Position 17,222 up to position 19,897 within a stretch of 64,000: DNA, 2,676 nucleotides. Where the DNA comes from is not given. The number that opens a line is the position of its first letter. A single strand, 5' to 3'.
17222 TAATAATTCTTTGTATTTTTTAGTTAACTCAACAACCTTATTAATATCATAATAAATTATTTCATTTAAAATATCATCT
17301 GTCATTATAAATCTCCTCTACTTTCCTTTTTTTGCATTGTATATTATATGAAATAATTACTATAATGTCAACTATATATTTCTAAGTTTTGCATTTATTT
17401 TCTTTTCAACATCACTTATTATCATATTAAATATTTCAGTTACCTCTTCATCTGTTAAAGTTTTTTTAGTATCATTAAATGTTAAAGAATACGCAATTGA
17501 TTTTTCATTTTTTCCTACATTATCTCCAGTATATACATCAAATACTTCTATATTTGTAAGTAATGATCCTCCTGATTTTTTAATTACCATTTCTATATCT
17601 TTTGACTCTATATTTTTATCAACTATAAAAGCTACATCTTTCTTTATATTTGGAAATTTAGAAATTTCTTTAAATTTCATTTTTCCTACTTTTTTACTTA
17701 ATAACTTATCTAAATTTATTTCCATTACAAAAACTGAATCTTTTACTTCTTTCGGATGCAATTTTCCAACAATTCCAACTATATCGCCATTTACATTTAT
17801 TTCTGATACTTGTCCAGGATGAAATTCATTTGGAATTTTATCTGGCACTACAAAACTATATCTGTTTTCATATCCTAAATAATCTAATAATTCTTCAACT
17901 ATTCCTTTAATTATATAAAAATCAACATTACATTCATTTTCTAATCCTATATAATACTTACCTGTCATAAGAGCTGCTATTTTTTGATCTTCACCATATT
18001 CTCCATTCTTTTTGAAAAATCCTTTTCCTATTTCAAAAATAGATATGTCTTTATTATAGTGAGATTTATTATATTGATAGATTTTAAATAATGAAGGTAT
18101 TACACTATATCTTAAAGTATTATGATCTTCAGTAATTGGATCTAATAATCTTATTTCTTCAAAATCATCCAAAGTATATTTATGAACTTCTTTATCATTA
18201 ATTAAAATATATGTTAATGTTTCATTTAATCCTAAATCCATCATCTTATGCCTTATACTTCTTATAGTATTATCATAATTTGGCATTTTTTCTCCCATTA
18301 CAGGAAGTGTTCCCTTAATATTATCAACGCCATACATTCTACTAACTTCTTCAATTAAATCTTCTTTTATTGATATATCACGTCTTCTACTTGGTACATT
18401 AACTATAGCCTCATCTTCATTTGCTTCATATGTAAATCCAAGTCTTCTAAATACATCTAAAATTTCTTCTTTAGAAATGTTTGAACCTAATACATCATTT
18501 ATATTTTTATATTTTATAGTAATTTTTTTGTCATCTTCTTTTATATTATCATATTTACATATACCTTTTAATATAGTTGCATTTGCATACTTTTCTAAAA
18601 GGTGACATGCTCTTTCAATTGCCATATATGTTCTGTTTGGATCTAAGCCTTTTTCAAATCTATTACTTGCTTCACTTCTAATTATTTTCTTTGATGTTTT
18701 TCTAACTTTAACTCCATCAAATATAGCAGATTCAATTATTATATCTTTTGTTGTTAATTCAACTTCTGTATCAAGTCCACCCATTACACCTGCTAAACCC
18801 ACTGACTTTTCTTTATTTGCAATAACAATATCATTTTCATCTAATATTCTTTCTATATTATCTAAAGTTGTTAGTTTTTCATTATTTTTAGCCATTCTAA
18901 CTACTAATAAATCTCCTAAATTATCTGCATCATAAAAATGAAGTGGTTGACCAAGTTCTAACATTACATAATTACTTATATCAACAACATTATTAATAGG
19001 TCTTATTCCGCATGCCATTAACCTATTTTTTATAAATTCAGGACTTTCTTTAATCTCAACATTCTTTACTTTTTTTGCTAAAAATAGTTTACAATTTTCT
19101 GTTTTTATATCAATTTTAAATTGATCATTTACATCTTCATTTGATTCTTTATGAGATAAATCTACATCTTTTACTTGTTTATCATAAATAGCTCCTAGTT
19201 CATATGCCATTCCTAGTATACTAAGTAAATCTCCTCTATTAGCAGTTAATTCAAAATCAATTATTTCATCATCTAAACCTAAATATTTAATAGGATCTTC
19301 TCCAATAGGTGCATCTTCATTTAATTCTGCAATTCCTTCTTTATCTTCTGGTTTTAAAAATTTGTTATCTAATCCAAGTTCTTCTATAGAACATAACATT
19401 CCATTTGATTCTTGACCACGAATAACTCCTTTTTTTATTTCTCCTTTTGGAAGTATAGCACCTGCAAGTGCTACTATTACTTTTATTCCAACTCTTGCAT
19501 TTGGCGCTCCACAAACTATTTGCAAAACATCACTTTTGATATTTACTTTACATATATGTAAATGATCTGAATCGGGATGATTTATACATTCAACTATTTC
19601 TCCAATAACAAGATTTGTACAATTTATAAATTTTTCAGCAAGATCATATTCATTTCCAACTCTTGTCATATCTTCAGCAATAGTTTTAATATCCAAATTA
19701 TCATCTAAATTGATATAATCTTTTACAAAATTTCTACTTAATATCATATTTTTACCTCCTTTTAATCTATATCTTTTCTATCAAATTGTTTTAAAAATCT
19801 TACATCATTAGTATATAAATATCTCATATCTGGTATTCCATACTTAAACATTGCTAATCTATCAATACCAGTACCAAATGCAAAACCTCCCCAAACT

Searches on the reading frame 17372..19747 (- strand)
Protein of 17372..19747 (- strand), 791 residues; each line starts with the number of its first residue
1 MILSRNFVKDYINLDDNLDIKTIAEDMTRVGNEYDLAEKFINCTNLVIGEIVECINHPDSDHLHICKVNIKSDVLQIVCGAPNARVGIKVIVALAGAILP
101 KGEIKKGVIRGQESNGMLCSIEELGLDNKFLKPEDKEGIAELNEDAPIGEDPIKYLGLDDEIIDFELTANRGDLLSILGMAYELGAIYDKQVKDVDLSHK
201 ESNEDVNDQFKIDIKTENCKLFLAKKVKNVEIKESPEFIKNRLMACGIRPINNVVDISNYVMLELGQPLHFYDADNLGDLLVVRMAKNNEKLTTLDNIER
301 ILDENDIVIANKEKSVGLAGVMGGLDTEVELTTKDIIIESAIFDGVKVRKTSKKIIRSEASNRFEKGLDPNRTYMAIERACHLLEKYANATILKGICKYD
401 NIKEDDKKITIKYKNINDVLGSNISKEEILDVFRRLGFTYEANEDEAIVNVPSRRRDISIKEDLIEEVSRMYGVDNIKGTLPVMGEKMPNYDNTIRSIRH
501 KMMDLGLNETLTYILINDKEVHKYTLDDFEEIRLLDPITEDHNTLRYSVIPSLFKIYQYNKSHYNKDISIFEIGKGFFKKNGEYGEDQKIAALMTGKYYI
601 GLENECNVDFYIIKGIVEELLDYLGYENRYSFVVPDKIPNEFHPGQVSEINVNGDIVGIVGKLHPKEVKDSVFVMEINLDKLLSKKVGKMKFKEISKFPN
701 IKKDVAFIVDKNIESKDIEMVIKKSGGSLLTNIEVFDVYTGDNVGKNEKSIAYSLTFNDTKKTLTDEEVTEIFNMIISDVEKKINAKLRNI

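Call 52: search_protein_families(library=pfam, proteins=[window:17372-19747:-], max_evalue=0.00001)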
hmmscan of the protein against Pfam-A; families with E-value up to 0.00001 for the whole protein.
window:17372-19747:- (791 aa): 5 families
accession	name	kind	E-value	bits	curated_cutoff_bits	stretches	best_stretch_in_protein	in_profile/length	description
PF03483.22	B3_4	-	2.3e-63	213.3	29.3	1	219-389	2-174/174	B3/4 domain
PF17759.6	tRNA_synthFbeta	-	4.1e-44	151.1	22.4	1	484-679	8-214/214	Phenylalanyl tRNA synthetase beta chain CLM domain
PF03147.19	FDX-ACB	-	3.2e-31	108.1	31.1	1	696-789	1-94/94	Ferredoxin-fold anticodon binding domain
PF01588.26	tRNA_bind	-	9.5e-20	70.9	27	1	46-150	1-95/96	Putative tRNA binding domain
PF03484.21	B5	-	1.9e-19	70.1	28.6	1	409-473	1-66/67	tRNA synthetase B5 domain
